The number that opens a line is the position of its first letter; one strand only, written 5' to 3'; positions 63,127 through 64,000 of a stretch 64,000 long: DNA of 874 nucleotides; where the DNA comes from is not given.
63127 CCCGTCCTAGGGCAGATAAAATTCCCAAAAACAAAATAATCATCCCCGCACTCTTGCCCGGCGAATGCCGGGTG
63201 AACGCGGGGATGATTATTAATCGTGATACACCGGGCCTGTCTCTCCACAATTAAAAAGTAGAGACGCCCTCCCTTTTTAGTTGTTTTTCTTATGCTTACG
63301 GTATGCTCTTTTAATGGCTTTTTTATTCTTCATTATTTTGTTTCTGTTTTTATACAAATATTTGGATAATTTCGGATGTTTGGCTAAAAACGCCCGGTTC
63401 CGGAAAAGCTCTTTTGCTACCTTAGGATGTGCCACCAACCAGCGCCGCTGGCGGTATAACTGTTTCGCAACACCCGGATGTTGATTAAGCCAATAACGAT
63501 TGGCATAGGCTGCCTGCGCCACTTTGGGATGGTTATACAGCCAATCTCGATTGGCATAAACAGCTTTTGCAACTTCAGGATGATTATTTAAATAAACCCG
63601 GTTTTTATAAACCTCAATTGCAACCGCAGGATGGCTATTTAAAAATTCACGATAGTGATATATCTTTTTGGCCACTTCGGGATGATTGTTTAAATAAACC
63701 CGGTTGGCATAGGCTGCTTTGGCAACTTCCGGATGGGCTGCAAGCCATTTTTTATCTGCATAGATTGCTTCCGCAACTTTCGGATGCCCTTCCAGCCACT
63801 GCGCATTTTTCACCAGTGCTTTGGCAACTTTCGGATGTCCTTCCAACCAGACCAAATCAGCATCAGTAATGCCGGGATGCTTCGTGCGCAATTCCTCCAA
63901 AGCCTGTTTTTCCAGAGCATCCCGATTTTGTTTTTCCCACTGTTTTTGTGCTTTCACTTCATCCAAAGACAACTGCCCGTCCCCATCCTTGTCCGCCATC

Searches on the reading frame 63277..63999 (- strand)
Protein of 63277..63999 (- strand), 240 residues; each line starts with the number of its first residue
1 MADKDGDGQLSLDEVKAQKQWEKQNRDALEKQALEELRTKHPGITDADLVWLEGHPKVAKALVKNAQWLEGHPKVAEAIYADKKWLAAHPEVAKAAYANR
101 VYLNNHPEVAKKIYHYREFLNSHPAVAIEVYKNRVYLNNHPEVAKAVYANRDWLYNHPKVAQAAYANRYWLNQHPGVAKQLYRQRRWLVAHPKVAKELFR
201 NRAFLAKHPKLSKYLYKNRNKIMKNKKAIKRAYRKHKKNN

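Call 87: search_protein_families(library=pfam, proteins=[window:63277-63999:-], max_evalue=0.001)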
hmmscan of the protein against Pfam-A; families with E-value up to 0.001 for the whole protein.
window:63277-63999:- (240 aa): 4 families
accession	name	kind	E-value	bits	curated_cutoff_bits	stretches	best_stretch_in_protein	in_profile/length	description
PF18769.7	APOBEC1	-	1.9e-07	31.6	27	0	116-138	57-79/101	APOBEC1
PF16525.10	MHB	-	2.8e-07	31.1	27.4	0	134-183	20-64/77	Haemophore, haem-binding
PF21096.2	RecA_C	-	2e-05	25.1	27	0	155-184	22-51/57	RecA C-terminal domain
PF07533.21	BRK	-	5.7e-05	23.2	23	0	67-76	31-40/44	BRK domain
